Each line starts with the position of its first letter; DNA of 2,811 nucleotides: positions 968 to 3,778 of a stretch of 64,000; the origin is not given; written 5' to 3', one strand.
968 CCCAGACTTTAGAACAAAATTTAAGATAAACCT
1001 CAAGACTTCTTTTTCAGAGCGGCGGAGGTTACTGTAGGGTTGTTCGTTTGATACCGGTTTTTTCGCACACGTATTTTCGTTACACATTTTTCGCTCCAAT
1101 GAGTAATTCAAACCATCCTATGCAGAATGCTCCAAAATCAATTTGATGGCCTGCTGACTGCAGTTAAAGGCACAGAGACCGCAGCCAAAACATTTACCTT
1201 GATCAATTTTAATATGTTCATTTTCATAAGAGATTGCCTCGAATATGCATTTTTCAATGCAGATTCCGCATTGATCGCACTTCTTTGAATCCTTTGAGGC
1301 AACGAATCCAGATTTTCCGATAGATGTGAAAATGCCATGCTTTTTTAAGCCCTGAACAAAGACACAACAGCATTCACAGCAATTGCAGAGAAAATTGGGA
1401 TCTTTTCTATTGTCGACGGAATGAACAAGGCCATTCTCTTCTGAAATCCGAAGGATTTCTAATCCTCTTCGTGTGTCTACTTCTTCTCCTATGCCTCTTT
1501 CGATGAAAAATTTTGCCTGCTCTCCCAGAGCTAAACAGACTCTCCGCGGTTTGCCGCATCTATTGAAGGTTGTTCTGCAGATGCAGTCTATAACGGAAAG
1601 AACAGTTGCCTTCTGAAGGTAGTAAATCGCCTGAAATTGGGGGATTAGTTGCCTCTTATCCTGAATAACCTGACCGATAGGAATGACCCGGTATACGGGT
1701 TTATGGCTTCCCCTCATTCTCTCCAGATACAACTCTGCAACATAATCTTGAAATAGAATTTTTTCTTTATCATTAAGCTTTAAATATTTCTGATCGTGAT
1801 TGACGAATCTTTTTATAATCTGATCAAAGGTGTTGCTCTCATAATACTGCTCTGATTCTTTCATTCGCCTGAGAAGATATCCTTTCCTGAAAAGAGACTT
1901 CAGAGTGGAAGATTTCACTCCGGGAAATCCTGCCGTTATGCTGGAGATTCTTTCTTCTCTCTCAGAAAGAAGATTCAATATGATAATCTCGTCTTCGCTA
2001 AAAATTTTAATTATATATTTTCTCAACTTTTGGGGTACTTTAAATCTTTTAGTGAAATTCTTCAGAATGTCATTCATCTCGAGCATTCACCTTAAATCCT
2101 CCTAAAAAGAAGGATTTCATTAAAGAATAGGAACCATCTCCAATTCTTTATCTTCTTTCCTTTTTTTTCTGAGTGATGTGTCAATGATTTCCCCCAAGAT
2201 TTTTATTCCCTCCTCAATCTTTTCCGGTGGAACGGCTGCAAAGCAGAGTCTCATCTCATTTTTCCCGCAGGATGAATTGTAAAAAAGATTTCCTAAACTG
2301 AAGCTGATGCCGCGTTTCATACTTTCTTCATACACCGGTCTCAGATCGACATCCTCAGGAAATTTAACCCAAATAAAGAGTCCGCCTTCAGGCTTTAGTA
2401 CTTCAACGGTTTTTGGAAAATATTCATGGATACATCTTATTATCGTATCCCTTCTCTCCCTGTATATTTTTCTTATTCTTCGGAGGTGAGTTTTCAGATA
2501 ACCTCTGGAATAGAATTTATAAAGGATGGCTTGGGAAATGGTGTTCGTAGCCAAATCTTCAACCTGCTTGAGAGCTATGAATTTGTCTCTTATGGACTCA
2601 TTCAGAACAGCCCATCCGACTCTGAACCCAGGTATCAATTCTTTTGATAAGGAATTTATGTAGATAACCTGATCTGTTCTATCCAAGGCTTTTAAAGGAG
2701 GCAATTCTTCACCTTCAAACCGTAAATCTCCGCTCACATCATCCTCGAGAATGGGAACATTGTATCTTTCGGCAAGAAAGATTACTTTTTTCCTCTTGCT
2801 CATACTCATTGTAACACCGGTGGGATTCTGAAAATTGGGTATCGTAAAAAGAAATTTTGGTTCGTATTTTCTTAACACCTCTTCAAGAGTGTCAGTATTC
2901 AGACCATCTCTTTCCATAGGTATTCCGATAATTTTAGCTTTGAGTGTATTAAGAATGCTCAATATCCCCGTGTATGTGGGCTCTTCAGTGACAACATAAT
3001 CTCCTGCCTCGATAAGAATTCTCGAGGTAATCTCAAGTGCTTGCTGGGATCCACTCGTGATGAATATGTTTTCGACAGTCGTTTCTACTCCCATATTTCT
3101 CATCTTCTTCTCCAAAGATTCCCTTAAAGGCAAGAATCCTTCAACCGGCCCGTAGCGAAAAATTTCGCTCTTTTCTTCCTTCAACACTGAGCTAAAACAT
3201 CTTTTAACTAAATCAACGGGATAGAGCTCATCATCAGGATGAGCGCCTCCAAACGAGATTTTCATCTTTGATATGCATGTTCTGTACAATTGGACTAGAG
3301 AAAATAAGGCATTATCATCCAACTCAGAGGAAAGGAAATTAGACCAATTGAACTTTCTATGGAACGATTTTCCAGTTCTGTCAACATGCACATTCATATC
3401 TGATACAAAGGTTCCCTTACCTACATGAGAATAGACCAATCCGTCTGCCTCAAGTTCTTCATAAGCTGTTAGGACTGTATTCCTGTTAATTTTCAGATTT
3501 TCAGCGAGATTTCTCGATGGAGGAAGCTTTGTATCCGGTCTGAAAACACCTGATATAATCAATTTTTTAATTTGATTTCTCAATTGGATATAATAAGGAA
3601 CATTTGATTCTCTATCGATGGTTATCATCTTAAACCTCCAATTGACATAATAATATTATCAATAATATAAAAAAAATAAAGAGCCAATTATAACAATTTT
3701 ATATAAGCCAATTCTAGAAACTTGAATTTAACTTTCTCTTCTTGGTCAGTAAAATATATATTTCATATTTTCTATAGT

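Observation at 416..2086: MerB-like organomercurial lyase paired with a Cys-rich HTH/2[4Fe-4S] protein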

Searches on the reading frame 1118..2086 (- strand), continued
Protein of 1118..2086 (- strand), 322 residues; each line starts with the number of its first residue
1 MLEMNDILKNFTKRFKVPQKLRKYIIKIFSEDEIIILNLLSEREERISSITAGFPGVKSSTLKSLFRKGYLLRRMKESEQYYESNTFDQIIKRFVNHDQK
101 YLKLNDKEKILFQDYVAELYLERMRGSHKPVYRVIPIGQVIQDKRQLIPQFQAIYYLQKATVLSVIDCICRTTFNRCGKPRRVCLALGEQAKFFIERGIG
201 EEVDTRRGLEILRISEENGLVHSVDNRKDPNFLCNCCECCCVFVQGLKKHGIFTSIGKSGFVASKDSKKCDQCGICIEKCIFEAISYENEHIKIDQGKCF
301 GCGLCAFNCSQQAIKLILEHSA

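Call 67: search_protein_families(library=pfam, proteins=[L041:168-842:+, L012:6848-7198:+, L009:5249-5881:-, L023:7024-9264:+, L023:9331-9729:+, L024:8220-9338:+, L033:4086-5267:+], max_evalue=0.0001)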
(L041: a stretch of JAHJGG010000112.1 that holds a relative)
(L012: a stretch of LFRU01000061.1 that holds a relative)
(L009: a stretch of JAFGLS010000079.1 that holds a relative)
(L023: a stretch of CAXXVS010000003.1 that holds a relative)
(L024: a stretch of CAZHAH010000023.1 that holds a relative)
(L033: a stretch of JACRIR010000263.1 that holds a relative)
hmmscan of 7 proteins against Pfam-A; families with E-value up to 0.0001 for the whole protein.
L041:168-842:+ (224 aa): 1 family
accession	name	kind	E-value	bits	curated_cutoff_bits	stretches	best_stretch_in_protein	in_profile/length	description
PF02492.25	cobW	-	4.7e-20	72.3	20.7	1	34-196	3-178/180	CobW/HypB/UreG, nucleotide-binding domain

L012:6848-7198:+ (116 aa): 1 family
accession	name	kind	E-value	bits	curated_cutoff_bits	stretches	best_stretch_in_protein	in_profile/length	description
PF01155.25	HypA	-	2.3e-30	105.3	28.9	1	1-115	1-112/112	Hydrogenase/urease nickel incorporation, metallochaperone, hypA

L009:5249-5881:- (210 aa): 2 families
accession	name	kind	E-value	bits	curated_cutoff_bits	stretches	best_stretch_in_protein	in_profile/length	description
PF03358.20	FMN_red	-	1.8e-22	80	24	1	21-152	1-118/152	NADPH-dependent FMN reductase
PF02525.22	Flavodoxin_2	-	3.2e-18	66.6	27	1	21-195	1-188/198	Flavodoxin-like fold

L023:7024-9264:+ (746 aa): 3 families
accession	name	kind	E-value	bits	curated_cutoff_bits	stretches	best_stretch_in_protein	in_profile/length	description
PF00384.28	Molybdopterin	-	1.4e-29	103.7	24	1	60-473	1-351/353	Molybdopterin oxidoreductase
PF01568.27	Molydop_binding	-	3.7e-18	66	26.8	1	628-731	1-100/110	Molydopterin dinucleotide binding domain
PF04879.21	Molybdop_Fe4S4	-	5.5e-13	49.1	22.7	1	4-56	2-54/55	Molybdopterin oxidoreductase Fe4S4 domain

L023:9331-9729:+ (132 aa): 1 family
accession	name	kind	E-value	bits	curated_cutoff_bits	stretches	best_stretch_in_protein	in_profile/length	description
PF00355.32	Rieske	-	1.1e-05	25.7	20.3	1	54-119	23-88/88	Rieske [2Fe-2S] domain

L024:8220-9338:+ (372 aa): 1 family
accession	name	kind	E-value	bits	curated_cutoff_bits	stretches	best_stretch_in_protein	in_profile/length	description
PF00724.26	Oxidored_FMN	-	9.6e-63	212.9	27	1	3-334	1-338/342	NADH:flavin oxidoreductase / NADH oxidase family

L033:4086-5267:+ (393 aa): 4 families
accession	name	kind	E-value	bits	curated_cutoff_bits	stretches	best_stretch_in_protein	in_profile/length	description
PF00441.29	Acyl-CoA_dh_1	-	8.1e-53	179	22.4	1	238-385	1-148/150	Acyl-CoA dehydrogenase, C-terminal domain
PF02771.21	Acyl-CoA_dh_N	-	1.1e-42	145.4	22.9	1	15-127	1-113/113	Acyl-CoA dehydrogenase, N-terminal domain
PF02770.24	Acyl-CoA_dh_M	-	2.3e-27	95.4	33.3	1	131-226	1-97/97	Acyl-CoA dehydrogenase, middle domain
PF08028.16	Acyl-CoA_dh_2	-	1.1e-20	74.7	22.7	1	255-374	3-132/134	Acyl-CoA dehydrogenase, C-terminal domain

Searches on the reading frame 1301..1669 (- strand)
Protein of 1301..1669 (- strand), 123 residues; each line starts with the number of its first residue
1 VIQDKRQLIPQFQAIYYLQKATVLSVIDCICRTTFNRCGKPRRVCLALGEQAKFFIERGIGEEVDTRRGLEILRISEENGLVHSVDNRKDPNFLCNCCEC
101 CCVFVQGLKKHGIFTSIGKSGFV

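Call 69: search_protein_representatives(protein=window:1301-1669:-)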
Query: 123 residues. Proteins with E-value up to 0.001 (for the whole library): 1336; up to 1e-10: 312; up to 1e-30: 1. The best 150 are listed.
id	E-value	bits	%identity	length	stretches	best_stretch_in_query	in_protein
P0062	2.1e-38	147.3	51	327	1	2-123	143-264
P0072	1.3e-22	96.2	43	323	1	8-123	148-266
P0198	1.6e-21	92.7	41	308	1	8-122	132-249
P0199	3.8e-21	91.5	40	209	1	9-122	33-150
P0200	6.1e-21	90.8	39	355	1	6-121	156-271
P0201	1.2e-20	89.9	37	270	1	4-117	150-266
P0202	5.7e-20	87.7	39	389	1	8-122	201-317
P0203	8.4e-20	87.1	38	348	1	2-115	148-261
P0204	1.5e-19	86.3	39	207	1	6-121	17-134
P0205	3.9e-19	85.0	39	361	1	7-110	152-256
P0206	4.3e-19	84.9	43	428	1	13-122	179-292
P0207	6.8e-19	84.2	42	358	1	2-114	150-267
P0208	8.4e-19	83.9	42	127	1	26-110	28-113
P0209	1.0e-18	83.6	35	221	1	2-117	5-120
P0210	1.1e-18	83.6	40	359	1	9-107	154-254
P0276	3.9e-15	72.1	36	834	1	7-122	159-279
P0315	1.1e-13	67.4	34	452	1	11-121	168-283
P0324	1.9e-13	66.6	36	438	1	4-121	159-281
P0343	5.6e-13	65.1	34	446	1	2-120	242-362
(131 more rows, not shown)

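Call 70: search_protein_families(library=pfam, proteins=[P0276, P0343, P0315, P0206, P0202, P0324], max_evalue=0.001)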
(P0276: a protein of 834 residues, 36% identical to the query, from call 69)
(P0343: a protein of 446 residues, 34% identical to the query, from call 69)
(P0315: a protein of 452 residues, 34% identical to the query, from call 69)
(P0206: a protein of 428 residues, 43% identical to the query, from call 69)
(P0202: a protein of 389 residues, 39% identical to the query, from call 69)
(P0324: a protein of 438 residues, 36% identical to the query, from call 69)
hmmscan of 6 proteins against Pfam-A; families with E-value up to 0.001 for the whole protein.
P0276 (834 aa): 11 families
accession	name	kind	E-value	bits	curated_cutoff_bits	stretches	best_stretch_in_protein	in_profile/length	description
PF07992.20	Pyr_redox_2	-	1.8e-25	90.4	26.1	1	412-702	2-291/291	Pyridine nucleotide-disulphide oxidoreductase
PF14691.11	Fer4_20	-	6.2e-23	81.2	25.8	1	318-397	29-111/113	Dihydroprymidine dehydrogenase domain II, 4Fe-4S cluster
PF13738.12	Pyr_redox_3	-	7.6e-11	42.2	30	1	498-686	127-305/305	Pyridine nucleotide-disulphide oxidoreductase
PF00070.33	Pyr_redox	-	9e-09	36.2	22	1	542-616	1-79/82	Pyridine nucleotide-disulphide oxidoreductase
PF13450.12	NAD_binding_8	-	3.6e-08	34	21.9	1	415-449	1-35/68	NAD(P)-binding Rossmann-like domain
PF01266.30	DAO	-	5.7e-07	29.8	27.9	1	413-447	2-37/353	FAD dependent oxidoreductase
PF00037.32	Fer4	-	1e-05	25.6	21.1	1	786-807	3-24/24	4Fe-4S binding domain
PF12797.12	Fer4_2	-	0.0002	21.6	24.5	1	785-802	4-21/22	4Fe-4S binding domain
PF12838.12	Fer4_7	-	0.00032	21.5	27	1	790-816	1-27/52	4Fe-4S dicluster domain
PF14697.11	Fer4_21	-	0.00032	21.2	35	1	775-807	25-58/59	4Fe-4S dicluster domain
PF13241.12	NAD_binding_7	-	0.00087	20.3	22.1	0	540-574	7-40/104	Putative NAD(P)-binding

P0343 (446 aa): 9 families
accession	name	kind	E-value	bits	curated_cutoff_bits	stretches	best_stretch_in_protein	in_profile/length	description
PF02036.22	SCP2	-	3.2e-10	40.7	21.3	1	29-103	23-96/101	SCP-2 sterol transfer family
PF00037.32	Fer4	-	6.7e-10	38.8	21.1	1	395-418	1-24/24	4Fe-4S binding domain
PF12837.12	Fer4_6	-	5.5e-08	32.8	25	1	398-416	5-23/24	4Fe-4S binding domain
PF14697.11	Fer4_21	-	1.8e-06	28.4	35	1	366-419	1-59/59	4Fe-4S dicluster domain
PF12838.12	Fer4_7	-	2.7e-06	28.2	27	1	372-416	1-52/52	4Fe-4S dicluster domain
PF13237.11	Fer4_10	-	4.8e-05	23.6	25.5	1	367-413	3-53/53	4Fe-4S dicluster domain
PF12797.12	Fer4_2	-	8.2e-05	22.8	24.5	1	395-413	3-21/22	4Fe-4S binding domain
PF13187.11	Fer4_9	-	0.00014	22.3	27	1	372-416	1-51/52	4Fe-4S dicluster domain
PF14864.11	Alkyl_sulf_C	-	0.00035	21.2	27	0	24-112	30-118/125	Alkyl sulfatase C-terminal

P0315 (452 aa): 7 families
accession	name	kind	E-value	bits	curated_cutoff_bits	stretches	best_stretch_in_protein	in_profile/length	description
PF12837.12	Fer4_6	-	1.6e-10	40.8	25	1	286-308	2-24/24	4Fe-4S binding domain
PF12838.12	Fer4_7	-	2.9e-09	37.7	27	1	292-343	1-51/52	4Fe-4S dicluster domain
PF00037.32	Fer4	-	8.1e-07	29.1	21.1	1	288-309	3-24/24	4Fe-4S binding domain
PF13237.11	Fer4_10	-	1.7e-05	25.1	25.5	1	288-340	4-52/53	4Fe-4S dicluster domain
PF13187.11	Fer4_9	-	3.4e-05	24.2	27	1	292-343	1-50/52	4Fe-4S dicluster domain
PF12797.12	Fer4_2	-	0.00018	21.7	24.5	1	284-305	1-22/22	4Fe-4S binding domain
PF25160.1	LdpA_Fe-S-bd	-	0.00031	20.9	27.6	1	286-309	21-44/49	LdpA Fe-S cluster-binding domain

P0206 (428 aa): 10 families
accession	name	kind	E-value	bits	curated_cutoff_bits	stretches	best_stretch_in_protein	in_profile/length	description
PF00037.32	Fer4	-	1.1e-11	44.4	21.1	2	300-317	7-24/24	4Fe-4S binding domain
PF12838.12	Fer4_7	-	3.2e-11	44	27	1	300-351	1-52/52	4Fe-4S dicluster domain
PF12837.12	Fer4_6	-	1.4e-08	34.7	25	1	331-347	3-19/24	4Fe-4S binding domain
PF13187.11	Fer4_9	-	4.3e-08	33.5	27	1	300-351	1-51/52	4Fe-4S dicluster domain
PF13183.11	Fer4_8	-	2.3e-07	31.7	27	0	298-313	51-66/68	4Fe-4S dicluster domain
PF13237.11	Fer4_10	-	1.1e-06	28.9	25.5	1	295-347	3-52/53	4Fe-4S dicluster domain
PF14697.11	Fer4_21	-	2.4e-06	28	35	1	331-355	2-26/59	4Fe-4S dicluster domain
PF12797.12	Fer4_2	-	1.4e-05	25.1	24.5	1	330-348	3-21/22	4Fe-4S binding domain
PF13459.11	Fer4_15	-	0.00024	22.2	22.4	1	330-363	1-33/66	4Fe-4S single cluster domain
PF13484.11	Fer4_16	-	0.00036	21.7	30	0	300-348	1-64/66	4Fe-4S double cluster binding domain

P0202 (389 aa): 10 families
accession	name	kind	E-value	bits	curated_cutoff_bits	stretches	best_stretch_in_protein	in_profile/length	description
PF00037.32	Fer4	-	2e-12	46.8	21.1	2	359-381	2-24/24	4Fe-4S binding domain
PF13237.11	Fer4_10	-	4.2e-10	39.9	25.5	2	320-376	3-53/53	4Fe-4S dicluster domain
PF12838.12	Fer4_7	-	6.6e-09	36.5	27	1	326-379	2-52/52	4Fe-4S dicluster domain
PF13187.11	Fer4_9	-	1.9e-08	34.6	27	1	325-380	1-52/52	4Fe-4S dicluster domain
PF12837.12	Fer4_6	-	7.8e-08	32.4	25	1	358-380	2-24/24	4Fe-4S binding domain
PF14697.11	Fer4_21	-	1.2e-05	25.7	35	1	322-382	4-59/59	4Fe-4S dicluster domain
PF12797.12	Fer4_2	-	4.6e-05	23.6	24.5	0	320-336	4-20/22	4Fe-4S binding domain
PF25160.1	LdpA_Fe-S-bd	-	6.4e-05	23.1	27.6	1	363-383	26-46/49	LdpA Fe-S cluster-binding domain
PF13183.11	Fer4_8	-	8.2e-05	23.5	27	1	324-378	3-67/68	4Fe-4S dicluster domain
PF13459.11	Fer4_15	-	0.00016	22.8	22.4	0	358-376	1-19/66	4Fe-4S single cluster domain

P0324 (438 aa): 5 families
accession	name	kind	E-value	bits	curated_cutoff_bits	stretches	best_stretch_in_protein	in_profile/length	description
PF00037.32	Fer4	-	3.7e-13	49.1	21.1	2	285-306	2-23/24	4Fe-4S binding domain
PF12838.12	Fer4_7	-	5e-08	33.7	27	1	291-346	2-52/52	4Fe-4S dicluster domain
PF12837.12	Fer4_6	-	1.1e-06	28.8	25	1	283-306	1-24/24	4Fe-4S binding domain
PF13187.11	Fer4_9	-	2.3e-06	28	27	1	290-347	1-52/52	4Fe-4S dicluster domain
PF12797.12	Fer4_2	-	2.6e-05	24.3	24.5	1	286-303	5-22/22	4Fe-4S binding domain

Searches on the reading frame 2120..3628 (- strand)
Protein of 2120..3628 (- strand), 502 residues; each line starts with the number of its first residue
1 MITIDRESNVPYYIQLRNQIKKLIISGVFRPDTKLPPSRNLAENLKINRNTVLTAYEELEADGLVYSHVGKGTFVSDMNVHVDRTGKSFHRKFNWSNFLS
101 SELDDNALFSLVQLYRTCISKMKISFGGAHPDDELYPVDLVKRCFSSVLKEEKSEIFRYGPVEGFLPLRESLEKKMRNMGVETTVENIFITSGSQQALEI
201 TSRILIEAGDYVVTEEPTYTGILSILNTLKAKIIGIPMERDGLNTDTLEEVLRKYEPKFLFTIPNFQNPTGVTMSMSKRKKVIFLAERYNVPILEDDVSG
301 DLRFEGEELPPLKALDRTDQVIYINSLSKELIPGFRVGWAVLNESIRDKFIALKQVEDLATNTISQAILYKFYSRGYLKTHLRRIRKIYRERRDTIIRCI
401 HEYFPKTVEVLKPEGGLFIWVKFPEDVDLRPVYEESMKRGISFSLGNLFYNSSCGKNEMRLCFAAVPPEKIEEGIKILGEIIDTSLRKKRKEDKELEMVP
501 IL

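Call 3: search_protein_families(library=pfam, proteins=[window:2120-3628:-], max_evalue=0.1)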
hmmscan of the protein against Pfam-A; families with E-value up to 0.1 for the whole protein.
window:2120-3628:- (502 aa): 6 families
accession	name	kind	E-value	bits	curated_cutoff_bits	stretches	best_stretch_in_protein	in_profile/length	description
PF00155.27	Aminotran_1_2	-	6.7e-32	111.5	19.7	1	150-476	28-359/361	Aminotransferase class I and II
PF00392.27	GntR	-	8.1e-16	57.9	27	1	15-75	4-64/64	Bacterial regulatory proteins, gntR family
PF12897.13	Asp_aminotransf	-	1.8e-06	27.4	27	1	213-444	128-369/421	Aspartate amino-transferase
PF01053.26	Cys_Met_Meta_PP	-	0.0033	16.5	27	1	157-293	44-170/381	Cys/Met metabolism PLP-dependent enzyme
PF13412.12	HTH_24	-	0.018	15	21.9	1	39-65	21-47/48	Winged helix-turn-helix DNA-binding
PF02082.26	Rrf2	-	0.069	13.7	30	0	33-72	21-60/132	Iron-dependent Transcriptional regulator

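Call 4: search_protein_families(library=ncbifam, proteins=[window:2120-3628:-], max_evalue=0.1)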
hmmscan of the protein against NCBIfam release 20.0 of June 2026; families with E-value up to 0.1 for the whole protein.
window:2120-3628:- (502 aa): 87 families (the best 25 are shown)
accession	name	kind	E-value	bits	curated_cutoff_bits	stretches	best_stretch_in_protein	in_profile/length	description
NF052282.1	PLP_TF_PdxR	equivalog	1.6e-109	366.9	320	1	11-478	1-447/448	MocR-like pyridoxine biosynthesis transcription factor PdxR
NF052281.1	rhizopine_MocR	equivalog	2.2e-88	297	650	1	1-481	8-478/479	rhizopine catabolism transcriptional regulator MocR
NF052290.2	MocR_like_YczR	exception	6.2e-74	249.3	487.4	1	6-479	14-455/458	MocR-like transcription factor YczR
NF052286.1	ecto_TF_EhuR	exception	3.4e-66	223.7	480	2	146-484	118-451/458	MocR-like ectoine utilization transcription factor EhuR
NF052285.1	GABA_TF_GabR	exception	1.1e-62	212.3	600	1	13-482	1-456/456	MocR-like transcriptional regulator GabR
TIGR04461.1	endura_MppQ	equivalog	1e-47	163.1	540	1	127-489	18-387/392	enduracididine biosynthesis enzyme MppQ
NF041364.1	GntC_guanitoxin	equivalog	9.5e-42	143.2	415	1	137-478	13-353/356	guanitoxin biosynthesis PLP-dependent (S)-gamma-hydroxy-L-arginine cyclodehydratase GntC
NF012025.0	PRK15481.1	equivalog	2e-34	119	573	2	186-466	143-414/432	MocR-like B6 salvage transcription factor PtsJ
NF005744.0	PRK07568.1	subfamily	1.2e-33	116.5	389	1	144-483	47-391/398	pyridoxal phosphate-dependent aminotransferase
NF004770.0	PRK06108.1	subfamily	1.2e-31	110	422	1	159-482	69-392/396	pyridoxal phosphate-dependent aminotransferase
NF005588.0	PRK07309.1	equivalog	5.5e-26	91.4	576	1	139-482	46-386/391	pyridoxal phosphate-dependent aminotransferase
NF006967.0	PRK09440.1-5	equivalog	5.2e-25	88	402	1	139-488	53-421/424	valine--pyruvate transaminase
NF005817.0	PRK07683.1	equivalog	1.2e-24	86.7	575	1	138-480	43-379/387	aminotransferase A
TIGR03540.1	DapC_direct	equivalog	5e-24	84.9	593.25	1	150-478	54-380/383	LL-diaminopimelate aminotransferase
TIGR01265.1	tyr_nico_aTase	subfamily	5.2e-24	85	292.45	1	147-423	59-339/403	tyrosine/nicotianamine family aminotransferase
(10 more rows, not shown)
